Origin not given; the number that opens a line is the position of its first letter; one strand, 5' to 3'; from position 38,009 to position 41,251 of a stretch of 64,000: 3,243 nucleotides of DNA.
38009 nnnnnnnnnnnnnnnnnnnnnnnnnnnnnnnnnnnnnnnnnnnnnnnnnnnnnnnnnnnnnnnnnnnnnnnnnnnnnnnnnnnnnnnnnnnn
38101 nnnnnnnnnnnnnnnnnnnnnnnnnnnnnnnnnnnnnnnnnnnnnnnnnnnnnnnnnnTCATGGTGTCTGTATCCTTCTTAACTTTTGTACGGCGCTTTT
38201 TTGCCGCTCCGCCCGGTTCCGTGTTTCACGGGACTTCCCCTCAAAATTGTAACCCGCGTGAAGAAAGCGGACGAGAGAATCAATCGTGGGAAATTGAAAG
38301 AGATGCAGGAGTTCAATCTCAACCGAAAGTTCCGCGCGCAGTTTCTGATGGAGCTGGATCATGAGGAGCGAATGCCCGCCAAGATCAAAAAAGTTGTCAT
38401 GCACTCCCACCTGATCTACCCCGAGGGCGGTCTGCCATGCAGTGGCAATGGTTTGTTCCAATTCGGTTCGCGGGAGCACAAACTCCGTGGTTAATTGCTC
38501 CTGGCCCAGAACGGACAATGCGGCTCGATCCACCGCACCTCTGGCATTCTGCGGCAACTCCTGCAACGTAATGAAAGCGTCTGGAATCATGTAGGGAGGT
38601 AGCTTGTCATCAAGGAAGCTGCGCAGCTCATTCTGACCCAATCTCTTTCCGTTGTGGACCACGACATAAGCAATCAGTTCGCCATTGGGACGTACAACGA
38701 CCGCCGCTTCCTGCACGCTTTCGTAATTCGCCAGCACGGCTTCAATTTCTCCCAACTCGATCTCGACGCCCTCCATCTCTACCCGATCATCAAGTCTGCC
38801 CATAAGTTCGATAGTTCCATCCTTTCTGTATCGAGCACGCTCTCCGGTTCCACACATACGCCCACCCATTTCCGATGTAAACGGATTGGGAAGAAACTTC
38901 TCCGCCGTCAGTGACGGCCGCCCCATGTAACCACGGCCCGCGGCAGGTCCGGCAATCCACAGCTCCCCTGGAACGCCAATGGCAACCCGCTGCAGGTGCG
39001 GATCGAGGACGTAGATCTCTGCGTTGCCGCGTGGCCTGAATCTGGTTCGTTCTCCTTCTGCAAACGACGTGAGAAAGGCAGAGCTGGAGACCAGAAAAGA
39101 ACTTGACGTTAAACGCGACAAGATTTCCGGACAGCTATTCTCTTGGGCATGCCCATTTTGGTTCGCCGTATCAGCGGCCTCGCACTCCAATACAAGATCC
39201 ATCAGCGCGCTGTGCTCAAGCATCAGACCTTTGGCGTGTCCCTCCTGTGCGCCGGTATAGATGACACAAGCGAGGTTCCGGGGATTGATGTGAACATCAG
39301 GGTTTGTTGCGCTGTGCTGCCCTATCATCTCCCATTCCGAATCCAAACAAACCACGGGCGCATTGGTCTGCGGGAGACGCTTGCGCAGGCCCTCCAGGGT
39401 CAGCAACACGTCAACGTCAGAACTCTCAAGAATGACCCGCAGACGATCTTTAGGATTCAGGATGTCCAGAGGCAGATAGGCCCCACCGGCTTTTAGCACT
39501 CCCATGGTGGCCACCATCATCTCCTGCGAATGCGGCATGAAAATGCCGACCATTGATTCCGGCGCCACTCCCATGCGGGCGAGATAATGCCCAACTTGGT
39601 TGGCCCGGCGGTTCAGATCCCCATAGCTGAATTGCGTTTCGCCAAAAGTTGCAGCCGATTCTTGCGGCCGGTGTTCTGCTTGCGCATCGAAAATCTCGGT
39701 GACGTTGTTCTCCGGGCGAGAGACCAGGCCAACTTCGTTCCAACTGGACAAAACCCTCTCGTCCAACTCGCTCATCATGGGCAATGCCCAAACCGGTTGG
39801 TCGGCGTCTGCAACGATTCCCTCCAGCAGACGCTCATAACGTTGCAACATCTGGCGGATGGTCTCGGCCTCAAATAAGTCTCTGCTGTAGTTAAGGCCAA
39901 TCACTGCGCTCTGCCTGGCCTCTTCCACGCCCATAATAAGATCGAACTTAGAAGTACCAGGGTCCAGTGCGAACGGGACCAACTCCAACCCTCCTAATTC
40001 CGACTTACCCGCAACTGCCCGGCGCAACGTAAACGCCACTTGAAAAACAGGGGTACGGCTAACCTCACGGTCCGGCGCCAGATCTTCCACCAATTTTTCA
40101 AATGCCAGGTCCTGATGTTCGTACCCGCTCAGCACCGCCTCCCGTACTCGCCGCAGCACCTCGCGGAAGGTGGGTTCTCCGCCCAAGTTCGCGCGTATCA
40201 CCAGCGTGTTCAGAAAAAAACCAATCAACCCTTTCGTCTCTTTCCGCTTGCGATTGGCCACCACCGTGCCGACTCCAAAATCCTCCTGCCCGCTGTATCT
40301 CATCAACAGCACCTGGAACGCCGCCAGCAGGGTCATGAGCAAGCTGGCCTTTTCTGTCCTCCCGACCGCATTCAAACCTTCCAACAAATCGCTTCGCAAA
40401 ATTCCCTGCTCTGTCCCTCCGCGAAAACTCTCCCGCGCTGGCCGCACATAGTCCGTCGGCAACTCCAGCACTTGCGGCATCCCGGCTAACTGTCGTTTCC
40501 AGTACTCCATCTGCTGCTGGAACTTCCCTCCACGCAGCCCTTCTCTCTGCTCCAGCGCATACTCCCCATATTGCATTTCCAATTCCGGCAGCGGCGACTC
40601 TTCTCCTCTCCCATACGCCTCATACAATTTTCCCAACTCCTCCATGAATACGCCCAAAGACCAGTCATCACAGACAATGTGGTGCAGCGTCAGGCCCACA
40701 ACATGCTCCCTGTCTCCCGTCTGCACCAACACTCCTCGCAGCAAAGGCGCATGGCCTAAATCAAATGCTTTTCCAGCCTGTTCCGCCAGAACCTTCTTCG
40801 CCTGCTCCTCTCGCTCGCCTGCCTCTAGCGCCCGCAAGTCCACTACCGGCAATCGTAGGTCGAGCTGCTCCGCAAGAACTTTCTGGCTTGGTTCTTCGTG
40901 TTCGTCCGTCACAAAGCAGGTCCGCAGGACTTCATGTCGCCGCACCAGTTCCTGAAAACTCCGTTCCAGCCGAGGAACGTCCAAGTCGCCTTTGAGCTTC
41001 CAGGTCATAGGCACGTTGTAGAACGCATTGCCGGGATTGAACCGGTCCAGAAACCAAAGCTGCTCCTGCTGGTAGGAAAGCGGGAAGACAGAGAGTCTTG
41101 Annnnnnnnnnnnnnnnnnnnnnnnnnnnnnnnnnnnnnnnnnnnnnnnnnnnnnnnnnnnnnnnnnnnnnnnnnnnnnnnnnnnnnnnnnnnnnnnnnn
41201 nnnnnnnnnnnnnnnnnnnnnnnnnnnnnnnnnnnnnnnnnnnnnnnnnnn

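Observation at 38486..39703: Gutted adenylation domain retained in frame in NRPS2 module 3, directly upstream of the PKS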

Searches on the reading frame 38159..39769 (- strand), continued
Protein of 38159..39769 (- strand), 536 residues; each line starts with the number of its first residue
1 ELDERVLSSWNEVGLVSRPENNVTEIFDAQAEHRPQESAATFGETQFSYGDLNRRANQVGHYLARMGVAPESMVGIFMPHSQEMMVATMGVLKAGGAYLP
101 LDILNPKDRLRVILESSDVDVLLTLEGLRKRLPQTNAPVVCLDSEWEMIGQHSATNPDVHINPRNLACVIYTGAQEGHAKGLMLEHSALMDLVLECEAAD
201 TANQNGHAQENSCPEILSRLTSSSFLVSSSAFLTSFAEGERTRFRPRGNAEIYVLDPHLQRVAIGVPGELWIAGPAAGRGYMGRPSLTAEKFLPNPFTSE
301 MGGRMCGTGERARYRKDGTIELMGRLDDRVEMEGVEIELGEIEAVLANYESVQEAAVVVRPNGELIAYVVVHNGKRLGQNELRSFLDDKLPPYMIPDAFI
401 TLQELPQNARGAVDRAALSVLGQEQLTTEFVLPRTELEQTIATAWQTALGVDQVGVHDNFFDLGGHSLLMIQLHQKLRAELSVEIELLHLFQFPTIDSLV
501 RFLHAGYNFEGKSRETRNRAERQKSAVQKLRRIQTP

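Call 36: search_solved_structures(query=window:38159-39769:-, max_evalue=1e-20, show_alignments=1)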
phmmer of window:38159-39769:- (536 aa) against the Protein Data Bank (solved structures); distinct sequences matched with E-value up to 1e-20: 70 (the best 60 are shown).
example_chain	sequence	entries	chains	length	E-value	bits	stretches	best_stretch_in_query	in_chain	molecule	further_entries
6mfz_A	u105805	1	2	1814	4.1e-158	530.5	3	244-503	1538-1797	Linear gramicidin synthase subunit A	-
9be3_A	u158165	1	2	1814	4.4e-158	530.4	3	244-503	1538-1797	Linear gramicidin synthase subunit A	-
9meh_A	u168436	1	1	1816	4.4e-158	530.4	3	244-503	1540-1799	Linear gramicidin synthase subunit A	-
9be4_A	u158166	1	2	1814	1.8e-157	528.4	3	244-503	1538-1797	Linear gramicidin synthase subunit A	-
6mfy_A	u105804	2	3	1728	1.3e-137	462.8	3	246-530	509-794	Linear gramicidin synthase subunit A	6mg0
8xjz_C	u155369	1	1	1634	4.1e-101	342.4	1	244-527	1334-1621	Peptide synthetase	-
8jbr_A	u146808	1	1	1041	5.6e-92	312.3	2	233-500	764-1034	McyA protein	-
9bfd_B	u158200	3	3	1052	5.2e-89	302.5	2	245-504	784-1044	Tyrocidine synthase 2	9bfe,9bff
5u89_A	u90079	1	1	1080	7.2e-87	295.4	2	245-508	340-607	Amino acid adenylation domain protein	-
8hlk_A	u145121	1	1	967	8.5e-87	295.2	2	226-420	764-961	Microcystin synthetase B (Fragment)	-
4d4g_A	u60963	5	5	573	3e-84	286.8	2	248-456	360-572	APNAA1 | APNA A1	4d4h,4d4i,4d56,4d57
9lcq_A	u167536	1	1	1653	5.2e-83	282.7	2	248-528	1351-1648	PvdL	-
9lcp_A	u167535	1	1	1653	5.2e-83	282.7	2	248-528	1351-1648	PvdL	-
9lco_A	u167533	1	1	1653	2.2e-82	280.6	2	248-528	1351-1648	PvdL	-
9bfd_A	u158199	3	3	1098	6.7e-82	279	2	245-504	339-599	Tyrocidine synthase 1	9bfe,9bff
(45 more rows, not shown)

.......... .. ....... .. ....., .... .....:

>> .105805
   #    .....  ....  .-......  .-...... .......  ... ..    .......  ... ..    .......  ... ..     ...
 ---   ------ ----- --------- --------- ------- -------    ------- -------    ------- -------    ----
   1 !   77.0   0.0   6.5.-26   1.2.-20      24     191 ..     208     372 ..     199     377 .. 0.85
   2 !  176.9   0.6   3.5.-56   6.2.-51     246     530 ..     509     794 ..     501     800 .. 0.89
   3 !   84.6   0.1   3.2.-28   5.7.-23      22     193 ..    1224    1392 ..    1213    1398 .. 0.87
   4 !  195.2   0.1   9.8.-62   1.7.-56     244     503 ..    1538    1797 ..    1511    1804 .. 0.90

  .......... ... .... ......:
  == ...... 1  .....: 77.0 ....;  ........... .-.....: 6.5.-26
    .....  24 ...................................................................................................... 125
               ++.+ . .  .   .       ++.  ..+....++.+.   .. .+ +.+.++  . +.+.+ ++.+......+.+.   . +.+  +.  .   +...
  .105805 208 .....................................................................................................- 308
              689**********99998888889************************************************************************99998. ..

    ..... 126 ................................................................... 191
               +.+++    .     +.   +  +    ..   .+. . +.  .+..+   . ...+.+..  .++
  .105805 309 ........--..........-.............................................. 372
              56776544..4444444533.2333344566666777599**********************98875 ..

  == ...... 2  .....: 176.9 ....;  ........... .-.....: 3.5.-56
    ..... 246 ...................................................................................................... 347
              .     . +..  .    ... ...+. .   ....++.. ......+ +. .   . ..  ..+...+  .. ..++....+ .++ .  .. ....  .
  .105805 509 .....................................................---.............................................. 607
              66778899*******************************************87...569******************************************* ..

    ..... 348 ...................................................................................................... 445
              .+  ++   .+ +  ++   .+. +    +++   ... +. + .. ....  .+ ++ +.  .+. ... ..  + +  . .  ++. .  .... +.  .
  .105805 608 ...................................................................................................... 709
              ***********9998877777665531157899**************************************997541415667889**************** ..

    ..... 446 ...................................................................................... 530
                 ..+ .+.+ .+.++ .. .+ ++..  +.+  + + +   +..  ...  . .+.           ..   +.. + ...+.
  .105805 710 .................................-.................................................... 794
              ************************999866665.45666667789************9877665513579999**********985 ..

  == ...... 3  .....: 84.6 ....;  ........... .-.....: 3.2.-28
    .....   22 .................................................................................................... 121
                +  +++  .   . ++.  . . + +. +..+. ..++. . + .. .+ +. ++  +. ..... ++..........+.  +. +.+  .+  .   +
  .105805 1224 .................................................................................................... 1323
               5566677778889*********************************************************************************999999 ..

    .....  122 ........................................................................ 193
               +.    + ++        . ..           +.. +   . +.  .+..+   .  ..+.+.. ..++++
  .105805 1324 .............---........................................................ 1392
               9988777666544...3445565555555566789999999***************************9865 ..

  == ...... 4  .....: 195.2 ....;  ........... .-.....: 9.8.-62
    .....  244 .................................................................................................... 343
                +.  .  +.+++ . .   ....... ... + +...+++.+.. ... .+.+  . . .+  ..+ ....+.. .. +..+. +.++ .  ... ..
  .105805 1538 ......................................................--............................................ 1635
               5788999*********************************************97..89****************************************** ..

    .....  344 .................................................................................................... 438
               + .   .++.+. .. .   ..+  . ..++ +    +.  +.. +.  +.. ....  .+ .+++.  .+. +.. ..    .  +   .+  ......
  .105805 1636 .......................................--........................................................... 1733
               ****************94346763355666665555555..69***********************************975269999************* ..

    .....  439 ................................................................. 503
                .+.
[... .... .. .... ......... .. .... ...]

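Call 37: fold_search(model_id=the predicted structure, library=pdb)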
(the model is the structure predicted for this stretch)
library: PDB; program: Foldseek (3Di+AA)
matches with E <= 10: 1873; with E <= 0.001: 633
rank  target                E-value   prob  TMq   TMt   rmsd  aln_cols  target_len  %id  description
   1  5u89_A                8.7e-42  1.00  0.54  0.30  14.5       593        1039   31  Crystal structure of a cross-module fragment from the dimodular NRPS DhbF (released 2017-05-10)
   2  5es8_B                1.1e-40  1.00  0.66  0.47  12.7       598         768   28  Crystal structure of the initiation module of LgrA in the thiolation state (released 2016-01-20)
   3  8jbr                  5.4e-40  1.00  0.52  0.28  15.6       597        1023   30  Structure of McyA2-CAPCP (released 2024-01-24)
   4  9be3_A                2.5e-39  1.00  0.49  0.16  16.3       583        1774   28  The pre-condensation state of the dimodular NRPS protein LgrA (released 2024-11-20)
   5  8hlk                  3.0e-39  1.00  0.52  0.32  12.8       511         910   33  Structure of McyB-C1A1 complexed with L-Leu and AMP (released 2023-12-13)
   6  6mfx                  3.3e-39  1.00  0.48  0.23  15.8       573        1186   28  Crystal structure of a 4-domain construct of a mutant of LgrA in the substrate donation state (released 2019-11-20)
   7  6mg0_B                4.4e-39  1.00  0.65  0.22  12.8       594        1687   27  Crystal structure of a 5-domain construct of LgrA in the thiolation state (released 2019-11-20)
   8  5es8_A                4.7e-39  1.00  0.66  0.48  12.8       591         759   27  Crystal structure of the initiation module of LgrA in the thiolation state (released 2016-01-20)
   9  9meh                  9.3e-39  1.00  0.50  0.16  15.6       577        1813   28  Crystal structure of the dimodular LgrA after protein ligation (released 2025-03-05)
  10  6mg0_A                1.2e-38  1.00  0.66  0.22  12.9       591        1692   28  Crystal structure of a 5-domain construct of LgrA in the thiolation state (released 2019-11-20)
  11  9be4_A                1.5e-38  1.00  0.48  0.16  16.1       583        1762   28  The post-condensation state of the dimodular NRPS protein LgrA (released 2024-11-20)
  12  9bfd_B                2.3e-38  1.00  0.52  0.28  15.0       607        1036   31  Tyrocidine synthetase modules 1 and 2 crosslinked in the condensation state, complex A (released 2024-10-09)
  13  9be3_B                3.6e-38  1.00  0.47  0.16  16.4       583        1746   28  The pre-condensation state of the dimodular NRPS protein LgrA (released 2024-11-20)
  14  4d4g                  1.1e-37  1.00  0.61  0.68   6.4       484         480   28  Understanding bi-specificity of A-domains (released 2015-07-01)
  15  4d56                  1.4e-37  1.00  0.62  0.68   6.4       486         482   28  Understanding bi-specificity of A-domains (released 2015-07-01)
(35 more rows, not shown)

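Call 66: find_encoding_contigs(protein=P0019, flank=10000, max_places=3)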
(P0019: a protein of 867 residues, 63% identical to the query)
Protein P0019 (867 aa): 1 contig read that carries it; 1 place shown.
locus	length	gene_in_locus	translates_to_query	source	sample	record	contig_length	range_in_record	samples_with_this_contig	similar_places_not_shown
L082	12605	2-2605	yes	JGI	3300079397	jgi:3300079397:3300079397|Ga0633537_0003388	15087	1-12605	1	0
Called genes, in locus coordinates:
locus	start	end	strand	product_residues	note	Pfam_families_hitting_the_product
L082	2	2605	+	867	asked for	PF00668:Condensation, PF00501:AMP-binding, PF13193:AMP-binding_C, PF00550:PP-binding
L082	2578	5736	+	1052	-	PF00109:ketoacyl-synt, PF02801:Ketoacyl-synt_C, PF16197:KAsynt_C_assoc, PF22336:RhiE-like_linker, PF22621:CurL-like_PKS_C, PF00698:Acyl_transf_1, PF00550:PP-binding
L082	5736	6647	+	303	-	PF02737:3HCDH_N, PF00725:3HCDH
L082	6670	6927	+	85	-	-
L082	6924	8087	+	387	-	PF02771:Acyl-CoA_dh_N, PF02770:Acyl-CoA_dh_M, PF00441:Acyl-CoA_dh_1, PF08028:Acyl-CoA_dh_2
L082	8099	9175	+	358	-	PF00702:Hydrolase (faint), PF12689:Acid_PPase (faint)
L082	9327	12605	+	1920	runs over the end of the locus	?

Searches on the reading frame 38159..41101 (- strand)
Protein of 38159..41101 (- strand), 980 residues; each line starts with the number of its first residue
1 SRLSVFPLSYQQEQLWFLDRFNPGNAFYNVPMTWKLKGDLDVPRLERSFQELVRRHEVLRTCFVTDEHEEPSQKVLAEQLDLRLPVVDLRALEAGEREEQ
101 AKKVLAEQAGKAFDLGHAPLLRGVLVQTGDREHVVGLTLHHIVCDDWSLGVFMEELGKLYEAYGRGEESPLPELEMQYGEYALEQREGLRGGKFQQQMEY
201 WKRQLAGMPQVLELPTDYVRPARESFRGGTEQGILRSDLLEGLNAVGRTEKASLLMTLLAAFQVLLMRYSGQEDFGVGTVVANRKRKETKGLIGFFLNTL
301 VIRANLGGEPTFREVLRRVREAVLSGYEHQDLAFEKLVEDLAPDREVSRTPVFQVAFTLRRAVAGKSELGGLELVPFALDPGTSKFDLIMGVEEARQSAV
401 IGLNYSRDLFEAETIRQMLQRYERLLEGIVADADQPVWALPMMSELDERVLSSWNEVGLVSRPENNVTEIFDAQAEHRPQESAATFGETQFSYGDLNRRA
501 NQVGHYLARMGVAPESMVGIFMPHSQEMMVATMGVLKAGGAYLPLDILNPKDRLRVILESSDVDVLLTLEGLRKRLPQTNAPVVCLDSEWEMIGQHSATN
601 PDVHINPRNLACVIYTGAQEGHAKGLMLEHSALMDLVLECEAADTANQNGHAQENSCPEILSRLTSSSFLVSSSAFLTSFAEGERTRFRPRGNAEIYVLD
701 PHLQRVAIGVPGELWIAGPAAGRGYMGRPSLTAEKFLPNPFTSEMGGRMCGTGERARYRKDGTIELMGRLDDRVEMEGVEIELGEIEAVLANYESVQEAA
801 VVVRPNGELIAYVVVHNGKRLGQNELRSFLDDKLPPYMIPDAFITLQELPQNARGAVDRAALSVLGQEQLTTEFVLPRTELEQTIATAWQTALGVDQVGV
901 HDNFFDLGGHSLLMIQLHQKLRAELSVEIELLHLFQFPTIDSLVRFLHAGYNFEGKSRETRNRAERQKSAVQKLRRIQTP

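Call 80: predict_structure(alignment_id=A3)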
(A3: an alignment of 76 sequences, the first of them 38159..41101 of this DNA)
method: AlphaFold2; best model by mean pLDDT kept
length: 980 residues; sequences in the alignment: 76
mean_pLDDT: 72.5   pTM: 0.68
mean pLDDT of the five models: 72.5, 72.5, 72.5, 71.7, 69.7
residues with pLDDT >= 90: 302; 70-90: 334; 50-70: 119; < 50: 225
segments of 3 or more residues with pLDDT < 50: 1-157, 159-164, 166-179, 459-461, 641-658, 678-684, 868-872, 952-960
pLDDT, mean of each block of 10 residues (from residue 1): 22 22 25 26 35 29 24 27 31 42 43 35 31 33 33 46 45 42 62 84 87 89 87 94 96 95 96 90 58 59 92 97 89 79 80 85 58 58 85 86 94 94 97 96 86 63 71 86 73 91 97 96 89 95 91 90 95 92 96 95 89 80 84 71 40 40 60 53 54 80 92 89 88 90 85 88 84 75 89 92 83 86 85 90 85 77 62 64 90 81 83 90 84 88 80 44 67 64
secondary structure, 60 per line:
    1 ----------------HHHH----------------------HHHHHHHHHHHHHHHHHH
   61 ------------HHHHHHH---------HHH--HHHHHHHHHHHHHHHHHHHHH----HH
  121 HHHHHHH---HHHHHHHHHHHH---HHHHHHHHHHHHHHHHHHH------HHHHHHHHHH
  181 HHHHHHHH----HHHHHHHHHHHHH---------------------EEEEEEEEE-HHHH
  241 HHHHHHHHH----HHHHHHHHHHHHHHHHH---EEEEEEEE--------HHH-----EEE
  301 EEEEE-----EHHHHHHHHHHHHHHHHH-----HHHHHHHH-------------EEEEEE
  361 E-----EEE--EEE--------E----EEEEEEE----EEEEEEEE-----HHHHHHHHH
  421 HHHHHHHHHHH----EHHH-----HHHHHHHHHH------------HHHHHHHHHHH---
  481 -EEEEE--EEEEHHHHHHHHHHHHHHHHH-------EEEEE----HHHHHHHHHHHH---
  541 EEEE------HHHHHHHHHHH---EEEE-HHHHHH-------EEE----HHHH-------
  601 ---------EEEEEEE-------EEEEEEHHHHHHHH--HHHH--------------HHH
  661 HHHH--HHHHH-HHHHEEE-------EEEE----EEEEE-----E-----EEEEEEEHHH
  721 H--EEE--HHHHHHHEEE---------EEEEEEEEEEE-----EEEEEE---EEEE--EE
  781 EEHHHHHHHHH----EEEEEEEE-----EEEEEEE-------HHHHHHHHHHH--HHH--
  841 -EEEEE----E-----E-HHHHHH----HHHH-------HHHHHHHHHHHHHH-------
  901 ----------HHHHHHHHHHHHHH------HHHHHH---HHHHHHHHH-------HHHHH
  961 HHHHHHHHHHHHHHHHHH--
elements in order (helices of 4 or more, strands of 3 or more residues): H17-20 H43-60 H73-79 H94-114 H119-127 H131-142 H146-164 H171-188 H193-205 E227-235 H237-249 H254-270 E274-281 E298-305 H312-328 H334-341 E355-361 E367-369 E372-374 E388-394 E399-406 H412-431 H445-454 H467-477 E482-486 E489-492 H493-509 E517-521 H526-537 E541-544 H551-561 E565-568 H570-575 E583-585 H590-593 E610-616 E624-629 H630-637 H640-643 H658-664 H667-671 H673-676 E677-679 E687-690 E695-699 E711-717 H718-721 E724-726 H729-735 E736-738 E748-758 E764-769 E773-776 E779-782 H783-791 E796-803 E809-815 H823-833 E842-846 H859-864 H869-872 H880-893 H911-924 H931-936 H940-948 H956-978

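Call 82: fold_search(model_id=the predicted structure, library=pdb)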
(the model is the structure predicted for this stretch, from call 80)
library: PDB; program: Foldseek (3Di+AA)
matches with E <= 10: 1819; with E <= 0.001: 745
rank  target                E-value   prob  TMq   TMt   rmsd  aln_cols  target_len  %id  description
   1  6p1j_A                1.6e-63  1.00  0.53  0.54  11.8       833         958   33  The structure of condensation and adenylation domains of teixobactin-producing nonribosomal peptide synthetase Txo2 se (released 2019-05-29)
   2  6p1j_B                1.1e-62  1.00  0.53  0.54  11.7       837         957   32  The structure of condensation and adenylation domains of teixobactin-producing nonribosomal peptide synthetase Txo2 se (released 2019-05-29)
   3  9meh                  3.8e-60  1.00  0.53  0.30  13.8       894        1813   28  Crystal structure of the dimodular LgrA after protein ligation (released 2025-03-05)
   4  9be4_A                7.4e-58  1.00  0.50  0.29  15.3       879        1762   27  The post-condensation state of the dimodular NRPS protein LgrA (released 2024-11-20)
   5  6mfz_A                2.5e-56  1.00  0.52  0.29  15.7       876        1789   29  Crystal structure of dimodular LgrA in a condensation state (released 2019-11-20)
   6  6p3i                  6.7e-56  1.00  0.52  0.60   7.7       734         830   33  The structure of condensation and adenylation domains of teixobactin-producing nonribosomal peptide synthetase Txo1 seri (released 2019-06-05)
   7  8hlk                  1.1e-55  1.00  0.51  0.54  11.7       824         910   29  Structure of McyB-C1A1 complexed with L-Leu and AMP (released 2023-12-13)
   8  6oyf                  2.2e-55  1.00  0.52  0.59   7.9       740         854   33  The structure of condensation and adenylation domains of teixobactin-producing nonribosomal peptide synthetase Txo1 seri (released 2019-05-29)
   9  6ozv                  2.4e-55  1.00  0.51  0.60   7.7       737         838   32  The structure of condensation and adenylation domains of teixobactin-producing nonribosomal peptide synthetase Txo1 seri (released 2019-05-29)
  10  6p4u                  2.6e-55  1.00  0.51  0.59   8.0       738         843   32  The structure of condensation and adenylation domains of teixobactin-producing nonribosomal peptide synthetase Txo1 seri (released 2019-06-12)
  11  4zxh                  6.3e-55  1.00  0.48  0.37  15.4       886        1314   24  Crystal Structure of holo-AB3403 a four domain nonribosomal peptide synthetase from Acinetobacter Baumanii (released 2015-12-30)
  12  9be3_A                3.1e-54  1.00  0.50  0.29  15.3       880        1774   27  The pre-condensation state of the dimodular NRPS protein LgrA (released 2024-11-20)
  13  9bfd_B                7.1e-54  1.00  0.51  0.48  15.8       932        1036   26  Tyrocidine synthetase modules 1 and 2 crosslinked in the condensation state, complex A (released 2024-10-09)
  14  2vsq                  7.5e-53  1.00  0.50  0.40  15.4       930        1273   24  Structure of surfactin A synthetase C (SrfA-C), a nonribosomal peptide synthetase termination module (released 2008-07-08)
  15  9be4_B                2.1e-52  1.00  0.51  0.29  15.7       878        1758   26  The post-condensation state of the dimodular NRPS protein LgrA (released 2024-11-20)
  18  5t3d                  3.7e-52  1.00  0.60  0.57   9.0       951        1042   21  Crystal structure of holo-EntF a nonribosomal peptide synthetase in the thioester-forming conformation (released 2016-09-21)
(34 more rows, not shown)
